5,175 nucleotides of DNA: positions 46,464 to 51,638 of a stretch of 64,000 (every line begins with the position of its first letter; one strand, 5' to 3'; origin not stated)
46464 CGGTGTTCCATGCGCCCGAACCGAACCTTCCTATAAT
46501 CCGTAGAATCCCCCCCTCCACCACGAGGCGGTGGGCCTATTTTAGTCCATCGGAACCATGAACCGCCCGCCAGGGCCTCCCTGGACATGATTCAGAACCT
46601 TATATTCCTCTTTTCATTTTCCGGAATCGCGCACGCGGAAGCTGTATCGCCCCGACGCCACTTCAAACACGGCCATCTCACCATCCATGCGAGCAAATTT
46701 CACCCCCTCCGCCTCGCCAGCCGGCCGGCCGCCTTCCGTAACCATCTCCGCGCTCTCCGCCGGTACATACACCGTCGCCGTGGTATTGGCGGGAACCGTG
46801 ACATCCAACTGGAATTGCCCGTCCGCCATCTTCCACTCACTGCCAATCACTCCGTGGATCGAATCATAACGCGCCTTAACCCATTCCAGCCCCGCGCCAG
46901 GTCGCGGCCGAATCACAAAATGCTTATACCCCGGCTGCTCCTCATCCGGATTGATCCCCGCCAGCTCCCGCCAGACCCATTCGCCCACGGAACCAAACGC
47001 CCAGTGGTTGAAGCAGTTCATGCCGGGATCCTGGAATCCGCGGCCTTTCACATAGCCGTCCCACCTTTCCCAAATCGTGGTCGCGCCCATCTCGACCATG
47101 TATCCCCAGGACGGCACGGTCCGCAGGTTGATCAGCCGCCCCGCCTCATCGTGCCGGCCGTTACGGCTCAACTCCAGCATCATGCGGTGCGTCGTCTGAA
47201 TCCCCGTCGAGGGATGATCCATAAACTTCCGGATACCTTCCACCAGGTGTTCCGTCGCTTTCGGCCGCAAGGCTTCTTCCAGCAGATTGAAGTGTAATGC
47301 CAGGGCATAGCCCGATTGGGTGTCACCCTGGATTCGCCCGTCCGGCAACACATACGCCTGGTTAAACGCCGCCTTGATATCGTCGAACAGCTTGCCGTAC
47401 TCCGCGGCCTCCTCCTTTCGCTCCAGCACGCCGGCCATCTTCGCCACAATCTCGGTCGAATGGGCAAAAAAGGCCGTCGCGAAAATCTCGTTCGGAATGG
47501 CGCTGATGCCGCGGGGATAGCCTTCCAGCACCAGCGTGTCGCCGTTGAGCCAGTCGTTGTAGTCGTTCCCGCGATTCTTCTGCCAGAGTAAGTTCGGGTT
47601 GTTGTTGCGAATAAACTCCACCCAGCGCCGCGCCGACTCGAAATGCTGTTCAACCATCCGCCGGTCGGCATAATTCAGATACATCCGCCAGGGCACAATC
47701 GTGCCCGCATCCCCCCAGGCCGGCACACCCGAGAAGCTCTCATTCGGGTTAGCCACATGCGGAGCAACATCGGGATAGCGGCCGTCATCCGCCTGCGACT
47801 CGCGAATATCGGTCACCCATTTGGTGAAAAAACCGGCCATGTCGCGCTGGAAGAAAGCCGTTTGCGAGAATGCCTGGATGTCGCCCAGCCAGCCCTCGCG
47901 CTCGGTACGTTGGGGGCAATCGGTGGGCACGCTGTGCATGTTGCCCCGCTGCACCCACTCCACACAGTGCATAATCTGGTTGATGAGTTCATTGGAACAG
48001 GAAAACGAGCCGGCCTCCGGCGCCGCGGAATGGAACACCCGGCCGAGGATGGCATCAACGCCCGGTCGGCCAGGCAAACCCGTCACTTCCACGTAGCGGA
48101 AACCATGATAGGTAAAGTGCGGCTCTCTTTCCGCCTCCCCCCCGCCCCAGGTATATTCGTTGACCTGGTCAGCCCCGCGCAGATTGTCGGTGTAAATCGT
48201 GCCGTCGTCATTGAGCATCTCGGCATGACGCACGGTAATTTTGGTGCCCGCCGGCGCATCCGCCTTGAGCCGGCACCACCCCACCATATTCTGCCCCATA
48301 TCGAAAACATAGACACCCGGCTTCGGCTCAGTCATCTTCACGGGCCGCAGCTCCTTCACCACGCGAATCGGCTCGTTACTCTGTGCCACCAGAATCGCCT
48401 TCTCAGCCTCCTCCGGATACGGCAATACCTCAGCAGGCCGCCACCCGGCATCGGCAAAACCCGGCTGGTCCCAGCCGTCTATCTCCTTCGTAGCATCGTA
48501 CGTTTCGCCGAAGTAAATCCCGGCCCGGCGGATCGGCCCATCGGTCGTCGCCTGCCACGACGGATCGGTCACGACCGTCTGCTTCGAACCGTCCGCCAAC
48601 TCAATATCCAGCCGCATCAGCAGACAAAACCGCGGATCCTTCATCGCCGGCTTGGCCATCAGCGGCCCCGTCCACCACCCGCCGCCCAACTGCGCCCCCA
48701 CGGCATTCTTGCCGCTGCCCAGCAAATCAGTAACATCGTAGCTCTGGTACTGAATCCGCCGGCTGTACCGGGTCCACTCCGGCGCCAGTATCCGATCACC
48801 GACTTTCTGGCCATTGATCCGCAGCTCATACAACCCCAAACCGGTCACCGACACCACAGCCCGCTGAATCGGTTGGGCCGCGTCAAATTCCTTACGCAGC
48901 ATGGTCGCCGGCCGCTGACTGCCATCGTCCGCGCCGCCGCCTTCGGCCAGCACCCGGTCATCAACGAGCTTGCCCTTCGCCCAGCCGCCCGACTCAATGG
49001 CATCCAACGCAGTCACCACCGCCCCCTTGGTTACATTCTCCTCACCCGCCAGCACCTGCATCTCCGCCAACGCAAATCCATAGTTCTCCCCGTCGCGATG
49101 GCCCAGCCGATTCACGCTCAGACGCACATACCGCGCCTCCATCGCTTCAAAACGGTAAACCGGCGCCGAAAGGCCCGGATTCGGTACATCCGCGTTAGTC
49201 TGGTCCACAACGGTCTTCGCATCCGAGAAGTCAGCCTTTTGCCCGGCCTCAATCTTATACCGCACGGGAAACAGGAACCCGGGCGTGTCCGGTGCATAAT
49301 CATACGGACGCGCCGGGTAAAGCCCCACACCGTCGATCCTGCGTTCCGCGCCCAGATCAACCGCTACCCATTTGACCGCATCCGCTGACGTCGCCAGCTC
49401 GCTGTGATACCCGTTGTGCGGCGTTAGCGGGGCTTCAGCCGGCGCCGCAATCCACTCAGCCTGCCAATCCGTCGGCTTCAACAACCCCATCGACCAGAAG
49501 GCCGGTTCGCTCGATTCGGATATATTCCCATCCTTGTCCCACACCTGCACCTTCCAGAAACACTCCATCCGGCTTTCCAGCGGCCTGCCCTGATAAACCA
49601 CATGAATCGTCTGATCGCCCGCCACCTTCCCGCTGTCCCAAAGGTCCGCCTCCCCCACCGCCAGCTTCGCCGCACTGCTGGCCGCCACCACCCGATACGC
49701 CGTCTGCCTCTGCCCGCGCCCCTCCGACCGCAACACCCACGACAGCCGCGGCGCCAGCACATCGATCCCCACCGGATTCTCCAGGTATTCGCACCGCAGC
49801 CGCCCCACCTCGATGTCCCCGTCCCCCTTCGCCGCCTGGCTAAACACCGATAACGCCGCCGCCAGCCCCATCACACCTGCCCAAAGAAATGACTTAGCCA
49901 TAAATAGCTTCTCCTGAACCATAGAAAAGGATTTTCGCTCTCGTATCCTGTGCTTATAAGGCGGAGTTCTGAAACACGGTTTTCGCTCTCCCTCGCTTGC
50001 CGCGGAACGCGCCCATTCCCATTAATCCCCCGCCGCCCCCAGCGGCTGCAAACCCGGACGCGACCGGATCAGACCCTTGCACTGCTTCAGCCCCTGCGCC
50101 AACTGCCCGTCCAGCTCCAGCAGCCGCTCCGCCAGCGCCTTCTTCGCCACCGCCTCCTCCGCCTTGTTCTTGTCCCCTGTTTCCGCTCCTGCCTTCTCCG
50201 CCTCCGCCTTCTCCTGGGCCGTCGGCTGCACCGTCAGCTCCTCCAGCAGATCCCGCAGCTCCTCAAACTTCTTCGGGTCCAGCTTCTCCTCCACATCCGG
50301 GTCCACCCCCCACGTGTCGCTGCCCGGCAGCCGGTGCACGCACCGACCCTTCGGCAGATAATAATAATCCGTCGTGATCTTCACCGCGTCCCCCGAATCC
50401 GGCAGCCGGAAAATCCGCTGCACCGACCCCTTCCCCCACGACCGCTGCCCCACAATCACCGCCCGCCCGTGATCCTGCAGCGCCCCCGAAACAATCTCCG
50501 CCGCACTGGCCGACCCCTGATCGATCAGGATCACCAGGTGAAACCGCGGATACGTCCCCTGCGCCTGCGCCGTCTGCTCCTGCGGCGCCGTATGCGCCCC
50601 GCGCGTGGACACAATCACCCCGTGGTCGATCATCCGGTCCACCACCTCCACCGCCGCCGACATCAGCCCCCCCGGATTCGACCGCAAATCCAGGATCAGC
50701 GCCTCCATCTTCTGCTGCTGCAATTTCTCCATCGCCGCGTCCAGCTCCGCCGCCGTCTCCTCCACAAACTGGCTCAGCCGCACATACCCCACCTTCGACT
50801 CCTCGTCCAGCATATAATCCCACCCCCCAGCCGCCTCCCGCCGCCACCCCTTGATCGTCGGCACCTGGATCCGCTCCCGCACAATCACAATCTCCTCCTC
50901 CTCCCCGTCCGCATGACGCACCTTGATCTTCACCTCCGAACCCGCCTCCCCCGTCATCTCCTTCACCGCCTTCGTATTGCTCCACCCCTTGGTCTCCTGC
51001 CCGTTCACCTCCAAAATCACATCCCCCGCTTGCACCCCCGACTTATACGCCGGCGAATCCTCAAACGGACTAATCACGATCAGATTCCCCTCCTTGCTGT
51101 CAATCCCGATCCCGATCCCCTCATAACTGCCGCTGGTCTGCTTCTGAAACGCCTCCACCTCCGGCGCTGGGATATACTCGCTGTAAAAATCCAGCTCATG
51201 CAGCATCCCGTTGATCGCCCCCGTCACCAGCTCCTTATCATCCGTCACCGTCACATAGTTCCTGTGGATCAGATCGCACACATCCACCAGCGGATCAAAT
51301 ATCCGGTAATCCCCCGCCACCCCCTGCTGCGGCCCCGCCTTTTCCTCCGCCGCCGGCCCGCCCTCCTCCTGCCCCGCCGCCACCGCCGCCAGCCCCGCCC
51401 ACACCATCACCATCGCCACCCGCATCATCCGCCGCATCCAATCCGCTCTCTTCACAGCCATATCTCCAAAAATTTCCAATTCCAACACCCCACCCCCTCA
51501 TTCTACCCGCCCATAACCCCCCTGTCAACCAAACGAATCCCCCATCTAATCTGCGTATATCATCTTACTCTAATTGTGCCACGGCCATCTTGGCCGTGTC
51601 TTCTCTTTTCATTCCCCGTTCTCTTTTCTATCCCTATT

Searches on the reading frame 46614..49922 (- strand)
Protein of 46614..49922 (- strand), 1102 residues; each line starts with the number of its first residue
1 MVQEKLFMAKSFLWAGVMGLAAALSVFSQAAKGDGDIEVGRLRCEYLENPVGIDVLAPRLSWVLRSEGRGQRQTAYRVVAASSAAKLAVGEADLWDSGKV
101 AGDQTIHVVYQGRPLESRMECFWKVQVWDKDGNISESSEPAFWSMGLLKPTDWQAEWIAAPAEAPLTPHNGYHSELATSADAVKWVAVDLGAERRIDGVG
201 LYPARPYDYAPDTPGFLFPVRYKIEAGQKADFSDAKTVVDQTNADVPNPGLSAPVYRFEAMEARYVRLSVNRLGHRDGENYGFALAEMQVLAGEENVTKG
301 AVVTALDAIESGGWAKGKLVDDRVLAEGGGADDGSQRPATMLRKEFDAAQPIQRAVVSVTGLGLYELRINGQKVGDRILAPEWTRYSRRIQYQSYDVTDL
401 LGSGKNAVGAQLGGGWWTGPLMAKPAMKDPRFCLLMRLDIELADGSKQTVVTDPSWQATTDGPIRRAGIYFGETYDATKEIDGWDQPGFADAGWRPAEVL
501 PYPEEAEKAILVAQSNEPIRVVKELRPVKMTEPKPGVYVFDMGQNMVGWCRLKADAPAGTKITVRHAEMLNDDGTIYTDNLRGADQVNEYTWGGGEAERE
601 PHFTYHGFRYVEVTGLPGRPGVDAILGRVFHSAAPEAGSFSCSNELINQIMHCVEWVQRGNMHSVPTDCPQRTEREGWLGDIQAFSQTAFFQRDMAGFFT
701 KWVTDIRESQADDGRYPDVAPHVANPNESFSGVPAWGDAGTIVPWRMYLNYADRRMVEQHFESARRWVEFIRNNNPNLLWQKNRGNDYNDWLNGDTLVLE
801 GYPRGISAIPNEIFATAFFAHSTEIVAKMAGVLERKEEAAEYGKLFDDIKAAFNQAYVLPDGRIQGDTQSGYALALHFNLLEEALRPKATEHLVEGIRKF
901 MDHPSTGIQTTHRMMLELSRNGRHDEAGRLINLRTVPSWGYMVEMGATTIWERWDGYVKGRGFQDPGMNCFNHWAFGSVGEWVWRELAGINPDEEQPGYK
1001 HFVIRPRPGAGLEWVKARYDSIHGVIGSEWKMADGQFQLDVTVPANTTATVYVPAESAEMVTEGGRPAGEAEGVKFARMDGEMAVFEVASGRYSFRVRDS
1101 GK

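Call 48: search_protein_families(library=pfam, proteins=[window:46614-49922:-], max_evalue=0.001)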
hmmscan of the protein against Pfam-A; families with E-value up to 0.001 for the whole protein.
window:46614-49922:- (1102 aa): 7 families
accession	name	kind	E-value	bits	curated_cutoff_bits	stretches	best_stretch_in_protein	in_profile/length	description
PF17389.8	Bac_rhamnosid6H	-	4.5e-106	355.4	24.5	1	636-986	2-338/339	Bacterial alpha-L-rhamnosidase 6 hairpin glycosidase domain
PF08531.16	Bac_rhamnosid_N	-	4e-55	186.7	25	1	352-522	3-171/172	Alpha-L-rhamnosidase N-terminal domain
PF25788.1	Ig_Rha78A_N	-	4.9e-38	130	27.4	1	40-149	2-105/105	Rha78A-like, N-terminal immunoglobulin domain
PF05592.18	Bac_rhamnosid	-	8e-32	109.6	22.2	1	533-630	3-101/102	Bacterial alpha-L-rhamnosidase concanavalin-like domain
PF17390.7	Bac_rhamnosid_C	-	4.9e-25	87.6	22.1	1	989-1064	1-74/78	Bacterial alpha-L-rhamnosidase C-terminal domain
PF00754.31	F5_F8_type_C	-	6.6e-06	26.7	28.2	1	154-272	9-114/127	F5/8 type C domain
PF22633.2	F5_F8_type_C_2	-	2.4e-05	25.3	27.8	1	177-268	13-91/91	NedA-like, galactose-binding domain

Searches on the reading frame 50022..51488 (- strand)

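Call 48: search_protein_families(library=pfam, proteins=[window:50022-51488:-], max_evalue=0.001)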
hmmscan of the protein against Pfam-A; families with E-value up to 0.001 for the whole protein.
window:50022-51488:- (488 aa): 6 families
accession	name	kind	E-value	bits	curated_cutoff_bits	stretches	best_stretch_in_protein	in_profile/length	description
PF03572.23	Peptidase_S41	-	1.4e-49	168.3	24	1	232-400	1-164/165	Peptidase family S41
PF00595.29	PDZ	-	7.2e-12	46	23.2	1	119-190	8-80/81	PDZ domain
PF13180.12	PDZ_2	-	1.2e-10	42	27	1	124-199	2-75/80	PDZ domain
PF17820.7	PDZ_6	-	1e-09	38.4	27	1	143-191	7-53/54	PDZ domain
PF22694.1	CtpB_N-like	-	4.4e-08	33.9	27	1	62-106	36-81/85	Activating protease CtpB N-terminal domain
PF14685.13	PDZ_Tricorn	-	1.2e-06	28.8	25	1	142-202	28-88/88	Tricorn protease PDZ domain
